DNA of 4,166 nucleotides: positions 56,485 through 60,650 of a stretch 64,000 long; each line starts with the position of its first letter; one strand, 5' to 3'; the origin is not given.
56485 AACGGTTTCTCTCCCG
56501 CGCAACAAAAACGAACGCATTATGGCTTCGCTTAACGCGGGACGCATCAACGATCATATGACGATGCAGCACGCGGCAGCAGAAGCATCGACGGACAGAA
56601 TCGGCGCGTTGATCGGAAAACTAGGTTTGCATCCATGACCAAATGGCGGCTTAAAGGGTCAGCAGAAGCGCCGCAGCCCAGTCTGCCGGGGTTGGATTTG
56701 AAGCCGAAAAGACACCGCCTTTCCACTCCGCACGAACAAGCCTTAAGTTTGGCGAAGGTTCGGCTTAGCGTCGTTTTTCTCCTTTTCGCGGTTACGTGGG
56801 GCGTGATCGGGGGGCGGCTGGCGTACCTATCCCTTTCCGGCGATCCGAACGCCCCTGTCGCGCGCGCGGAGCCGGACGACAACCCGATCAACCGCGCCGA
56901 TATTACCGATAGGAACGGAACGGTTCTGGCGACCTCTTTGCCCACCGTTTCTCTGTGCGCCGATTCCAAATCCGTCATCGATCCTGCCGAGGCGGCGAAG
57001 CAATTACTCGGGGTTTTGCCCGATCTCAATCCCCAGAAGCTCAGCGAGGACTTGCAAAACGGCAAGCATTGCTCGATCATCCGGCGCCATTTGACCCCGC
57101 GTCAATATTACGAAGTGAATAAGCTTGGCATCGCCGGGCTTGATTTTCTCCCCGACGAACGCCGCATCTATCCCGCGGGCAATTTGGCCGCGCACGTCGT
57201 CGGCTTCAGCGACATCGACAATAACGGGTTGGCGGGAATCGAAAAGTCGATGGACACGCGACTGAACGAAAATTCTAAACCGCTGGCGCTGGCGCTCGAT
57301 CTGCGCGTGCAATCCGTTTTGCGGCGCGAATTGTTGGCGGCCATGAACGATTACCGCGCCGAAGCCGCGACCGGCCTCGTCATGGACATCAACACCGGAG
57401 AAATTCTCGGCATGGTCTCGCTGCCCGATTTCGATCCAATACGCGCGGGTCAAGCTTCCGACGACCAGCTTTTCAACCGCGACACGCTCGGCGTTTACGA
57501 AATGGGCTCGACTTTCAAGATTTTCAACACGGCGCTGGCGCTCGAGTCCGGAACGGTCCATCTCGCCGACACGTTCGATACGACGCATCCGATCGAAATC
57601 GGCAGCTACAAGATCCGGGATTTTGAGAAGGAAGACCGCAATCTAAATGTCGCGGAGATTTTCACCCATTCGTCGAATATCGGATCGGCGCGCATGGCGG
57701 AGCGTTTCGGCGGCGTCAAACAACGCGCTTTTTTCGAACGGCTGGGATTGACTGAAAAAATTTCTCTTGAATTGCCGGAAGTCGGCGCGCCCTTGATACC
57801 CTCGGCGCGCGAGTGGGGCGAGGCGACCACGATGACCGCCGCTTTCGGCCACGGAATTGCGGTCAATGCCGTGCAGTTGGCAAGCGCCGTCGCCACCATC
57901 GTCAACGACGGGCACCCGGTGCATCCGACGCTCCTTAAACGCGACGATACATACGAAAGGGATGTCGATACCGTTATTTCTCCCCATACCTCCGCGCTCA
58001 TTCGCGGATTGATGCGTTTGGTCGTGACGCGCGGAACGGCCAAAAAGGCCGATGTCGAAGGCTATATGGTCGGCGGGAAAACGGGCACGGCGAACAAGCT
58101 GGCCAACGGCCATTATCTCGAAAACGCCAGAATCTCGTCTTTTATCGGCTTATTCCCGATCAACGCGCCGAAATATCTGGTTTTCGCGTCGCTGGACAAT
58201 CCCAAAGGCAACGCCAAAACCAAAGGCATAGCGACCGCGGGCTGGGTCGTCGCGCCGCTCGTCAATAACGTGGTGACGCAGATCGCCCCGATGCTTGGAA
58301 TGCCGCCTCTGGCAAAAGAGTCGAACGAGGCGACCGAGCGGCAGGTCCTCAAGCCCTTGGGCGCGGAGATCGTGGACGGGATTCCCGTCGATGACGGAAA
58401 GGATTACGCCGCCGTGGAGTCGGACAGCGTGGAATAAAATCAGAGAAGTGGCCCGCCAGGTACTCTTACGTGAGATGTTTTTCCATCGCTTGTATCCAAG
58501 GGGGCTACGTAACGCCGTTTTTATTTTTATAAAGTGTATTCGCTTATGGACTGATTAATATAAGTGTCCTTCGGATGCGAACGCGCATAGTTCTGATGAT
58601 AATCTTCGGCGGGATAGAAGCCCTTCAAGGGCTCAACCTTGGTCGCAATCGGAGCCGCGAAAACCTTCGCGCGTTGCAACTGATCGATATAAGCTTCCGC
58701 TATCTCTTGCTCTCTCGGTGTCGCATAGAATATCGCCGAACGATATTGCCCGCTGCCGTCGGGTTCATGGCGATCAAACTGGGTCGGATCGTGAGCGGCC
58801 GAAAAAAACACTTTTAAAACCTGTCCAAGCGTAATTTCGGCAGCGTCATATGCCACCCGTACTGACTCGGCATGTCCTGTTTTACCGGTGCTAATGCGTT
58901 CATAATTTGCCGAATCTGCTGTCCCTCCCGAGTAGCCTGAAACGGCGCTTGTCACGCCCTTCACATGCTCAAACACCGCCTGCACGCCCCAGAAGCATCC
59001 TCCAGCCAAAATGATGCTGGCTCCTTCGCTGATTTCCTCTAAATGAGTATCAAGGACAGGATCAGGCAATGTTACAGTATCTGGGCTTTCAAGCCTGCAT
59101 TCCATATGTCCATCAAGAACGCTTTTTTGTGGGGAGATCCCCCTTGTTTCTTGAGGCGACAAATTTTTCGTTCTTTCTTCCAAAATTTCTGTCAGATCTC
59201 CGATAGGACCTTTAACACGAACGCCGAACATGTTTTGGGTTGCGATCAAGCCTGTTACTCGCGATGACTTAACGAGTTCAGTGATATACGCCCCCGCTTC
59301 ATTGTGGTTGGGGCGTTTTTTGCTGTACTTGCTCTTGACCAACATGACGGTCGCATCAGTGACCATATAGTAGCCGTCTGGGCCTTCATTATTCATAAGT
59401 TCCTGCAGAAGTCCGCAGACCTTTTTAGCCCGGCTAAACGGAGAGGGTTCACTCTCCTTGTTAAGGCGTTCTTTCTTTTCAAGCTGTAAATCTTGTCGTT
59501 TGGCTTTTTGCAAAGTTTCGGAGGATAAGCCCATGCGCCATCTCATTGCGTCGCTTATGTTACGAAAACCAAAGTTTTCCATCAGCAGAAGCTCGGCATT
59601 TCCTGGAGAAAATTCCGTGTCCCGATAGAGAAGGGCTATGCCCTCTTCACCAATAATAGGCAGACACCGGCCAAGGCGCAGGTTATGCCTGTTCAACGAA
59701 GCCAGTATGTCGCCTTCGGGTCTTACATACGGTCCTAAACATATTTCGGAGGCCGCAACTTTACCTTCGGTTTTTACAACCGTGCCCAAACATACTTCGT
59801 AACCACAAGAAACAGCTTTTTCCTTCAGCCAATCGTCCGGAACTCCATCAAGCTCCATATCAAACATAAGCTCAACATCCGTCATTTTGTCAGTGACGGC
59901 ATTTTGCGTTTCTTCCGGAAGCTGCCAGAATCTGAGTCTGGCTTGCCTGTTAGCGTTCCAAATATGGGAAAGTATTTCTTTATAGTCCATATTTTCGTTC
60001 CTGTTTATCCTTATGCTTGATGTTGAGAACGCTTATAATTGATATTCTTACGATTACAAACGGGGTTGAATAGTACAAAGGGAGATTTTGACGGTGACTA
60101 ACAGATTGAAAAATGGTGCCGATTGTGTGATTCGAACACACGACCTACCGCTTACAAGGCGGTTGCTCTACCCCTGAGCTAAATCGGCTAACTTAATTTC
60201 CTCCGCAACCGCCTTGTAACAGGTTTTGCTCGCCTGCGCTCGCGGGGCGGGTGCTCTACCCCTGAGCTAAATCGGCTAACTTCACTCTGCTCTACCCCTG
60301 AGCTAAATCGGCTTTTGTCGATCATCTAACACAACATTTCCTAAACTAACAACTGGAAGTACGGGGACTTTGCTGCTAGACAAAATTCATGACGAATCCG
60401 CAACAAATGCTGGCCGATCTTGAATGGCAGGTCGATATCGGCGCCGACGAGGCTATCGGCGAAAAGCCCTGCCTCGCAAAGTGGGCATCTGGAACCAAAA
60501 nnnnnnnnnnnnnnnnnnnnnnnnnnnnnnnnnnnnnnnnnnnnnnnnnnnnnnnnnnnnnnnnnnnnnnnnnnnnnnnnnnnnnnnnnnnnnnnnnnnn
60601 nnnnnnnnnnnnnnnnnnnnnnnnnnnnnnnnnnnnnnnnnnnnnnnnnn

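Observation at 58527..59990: MsrA fused to a 300-aa AT-rich N-terminal domain of unknown function, beside a tRNA gene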

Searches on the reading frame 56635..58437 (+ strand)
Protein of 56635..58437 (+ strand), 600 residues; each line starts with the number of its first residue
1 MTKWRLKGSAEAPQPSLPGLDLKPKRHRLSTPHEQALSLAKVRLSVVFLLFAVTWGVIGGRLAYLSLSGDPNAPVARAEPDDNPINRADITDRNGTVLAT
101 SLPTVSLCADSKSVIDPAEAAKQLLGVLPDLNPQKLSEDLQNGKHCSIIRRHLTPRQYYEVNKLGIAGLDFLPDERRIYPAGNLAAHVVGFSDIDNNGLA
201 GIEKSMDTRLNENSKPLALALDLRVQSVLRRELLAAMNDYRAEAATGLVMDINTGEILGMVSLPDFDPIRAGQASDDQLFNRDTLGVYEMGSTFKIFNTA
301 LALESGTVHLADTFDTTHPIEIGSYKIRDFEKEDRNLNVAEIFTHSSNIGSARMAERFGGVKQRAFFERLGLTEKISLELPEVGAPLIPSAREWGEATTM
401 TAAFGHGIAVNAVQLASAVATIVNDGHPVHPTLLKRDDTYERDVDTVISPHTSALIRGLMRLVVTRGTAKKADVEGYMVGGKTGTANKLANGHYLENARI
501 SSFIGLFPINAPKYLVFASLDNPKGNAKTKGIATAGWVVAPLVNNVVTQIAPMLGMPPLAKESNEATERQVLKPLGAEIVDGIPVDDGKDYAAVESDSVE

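Call 12: find_related_loci(query=window:56635-58437:+, collection=genome_contigs, flank=6000)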
Query window:56635-58437:+ (600 aa) in genome_contigs; peptide patterns used: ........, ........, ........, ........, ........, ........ (x = any residue, [..] = any of these).
146 stretches matched a pattern; 64 encode a relative of the query (tblastn E <= 1e-3); 64 distinct loci.
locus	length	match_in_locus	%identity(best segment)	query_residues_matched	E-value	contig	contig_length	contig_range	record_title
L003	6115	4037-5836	78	1-600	0e+0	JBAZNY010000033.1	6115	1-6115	MAG: Bdellovibrionales bacterium isolate SO_2017_LW4_81 scaffold_25018_c1_LW137-91_2017, whole genome shotgun sequence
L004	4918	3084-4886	74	1-600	0e+0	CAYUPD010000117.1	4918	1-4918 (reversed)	MAG TPA_asm: uncultured Rhodospirillaceae bacterium isolate SRP192927_co3_142 genome assembly, contig: NODE_51584_length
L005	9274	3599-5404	72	1-600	0e+0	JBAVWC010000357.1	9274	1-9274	MAG: Alphaproteobacteria bacterium isolate MFD02472_ilm_asm_bin11 k127_176519, whole genome shotgun sequence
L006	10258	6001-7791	73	1-598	0e+0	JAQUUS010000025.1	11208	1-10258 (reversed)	MAG: Alphaproteobacteria bacterium isolate STD2_149 NODE_22751_length_11208_cov_2.458803_Sandtown_D2, whole genome shotg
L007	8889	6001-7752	70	1-584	0e+0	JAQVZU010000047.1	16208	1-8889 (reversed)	MAG: Alphaproteobacteria bacterium isolate STF2_180 NODE_9514_length_16208_cov_4.339842_Sandtown_F2, whole genome shotgu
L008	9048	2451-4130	71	1-562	0e+0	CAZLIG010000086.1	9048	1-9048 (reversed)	MAG TPA_asm: uncultured Rhodospirillaceae bacterium isolate SRP192927_co3_180 genome assembly, contig: NODE_20207_length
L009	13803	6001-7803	79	1-600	0e+0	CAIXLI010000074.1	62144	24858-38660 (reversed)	MAG: uncultured proteobacterium isolate I2_bin-054 genome assembly, contig: bin-054:074/228, whole genome shotgun sequen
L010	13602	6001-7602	44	37-563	6e-146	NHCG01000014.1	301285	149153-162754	MAG: Micavibrio sp. TMED27 17158, whole genome shotgun sequence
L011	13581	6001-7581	45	37-558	1e-140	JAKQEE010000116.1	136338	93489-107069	MAG: Pseudomonadota bacterium isolate USDE_maxbin.087_sub k141_1898523, whole genome shotgun sequence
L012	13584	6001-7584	44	35-558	5e-140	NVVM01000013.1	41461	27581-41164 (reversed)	MAG: Alphaproteobacteria bacterium isolate NORP63 Contig_source1383C_2121, whole genome shotgun sequence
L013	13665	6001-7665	41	34-583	7e-136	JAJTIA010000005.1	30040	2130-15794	MAG: Candidatus Jidaibacter sp. isolate CoA8_M11 k141_2484051, whole genome shotgun sequence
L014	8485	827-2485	41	25-558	8e-119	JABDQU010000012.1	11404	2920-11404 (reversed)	MAG: Boseongicola sp. isolate Site_C11 k127_8019, whole genome shotgun sequence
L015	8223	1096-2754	40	25-558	5e-118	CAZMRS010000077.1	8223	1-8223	MAG TPA_asm: uncultured Boseongicola sp. isolate SRP135972_co1_193 genome assembly, contig: NODE_12575_length_8223_cov_5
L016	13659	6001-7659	40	25-558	1e-116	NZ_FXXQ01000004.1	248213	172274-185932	Boseongicola aestuarii strain CECT 8489, whole genome shotgun sequence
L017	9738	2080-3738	40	25-558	6e-115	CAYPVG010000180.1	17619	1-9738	MAG TPA_asm: uncultured Boseongicola sp. isolate binchicken_co339_147 genome assembly, contig: k141_1891002, whole genom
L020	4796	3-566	77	413-600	9e-87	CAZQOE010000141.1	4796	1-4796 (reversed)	MAG TPA_asm: uncultured Rhodospirillaceae bacterium isolate SRP192927_co1_332 genome assembly, contig: NODE_52178_length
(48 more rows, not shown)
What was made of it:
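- The same MAG's FtsI is 70% identical to the window's (call 12, L007).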

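Call 66: search_protein_families(library=pfam, proteins=[L020:874-1335:-, L020:1489-2736:-, L020:2758-3870:+, L020:3883-4545:-, L009:7808-8746:-], max_evalue=0.01)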
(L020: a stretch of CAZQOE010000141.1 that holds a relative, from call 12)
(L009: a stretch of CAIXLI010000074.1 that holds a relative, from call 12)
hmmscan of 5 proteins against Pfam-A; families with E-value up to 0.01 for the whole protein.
L020:874-1335:- (153 aa): 1 family
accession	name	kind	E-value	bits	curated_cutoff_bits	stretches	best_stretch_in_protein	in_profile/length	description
PF06044.18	DpnI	-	2.7e-16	60.2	26.7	1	8-146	14-151/183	Dam-replacing family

L020:1489-2736:- (415 aa): 1 family
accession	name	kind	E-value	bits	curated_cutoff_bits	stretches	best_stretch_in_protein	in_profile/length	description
PF02636.23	Methyltransf_28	-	1.6e-51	175.6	23.3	1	126-359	2-248/249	Putative S-adenosyl-L-methionine-dependent methyltransferase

L020:2758-3870:+ (370 aa): 2 families
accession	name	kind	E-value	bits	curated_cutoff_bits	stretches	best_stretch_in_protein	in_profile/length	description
PF00106.31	adh_short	-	2.7e-27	96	26.6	1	48-242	1-190/195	short chain dehydrogenase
PF13561.12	adh_short_C2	-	2.7e-16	60.3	27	1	56-253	3-195/236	Enoyl-(Acyl carrier protein) reductase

L020:3883-4545:- (220 aa): 1 family
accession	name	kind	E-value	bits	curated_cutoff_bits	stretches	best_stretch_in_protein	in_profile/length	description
PF07963.17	N_methyl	-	5.4e-05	23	21.2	1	16-39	3-26/27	Prokaryotic N-terminal methylation motif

L009:7808-8746:- (312 aa): 0 families

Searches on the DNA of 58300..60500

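Call 49: search_rna_families(source=window, start=58300, end=60500, threshold=evalue, max_evalue=1)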
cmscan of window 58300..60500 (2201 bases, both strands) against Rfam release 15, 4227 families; matches with E-value up to 1: 2.
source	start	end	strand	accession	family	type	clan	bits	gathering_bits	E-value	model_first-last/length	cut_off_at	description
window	60117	60188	-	RF00005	tRNA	Gene; tRNA;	CL00001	74.8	29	5.1e-16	1-71/71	no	tRNA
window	60116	60188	+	RF04354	Plastid-ycf2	Cis-reg;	-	19.8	65.7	0.75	1-75/75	no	Plastid-ycf2 5UTR RNA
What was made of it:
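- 60114..60188 (-): tRNA-Thr(UGU), same strand, 123 nt upstream of the ORF. Rfam tRNA 74.8 bits (call 49).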
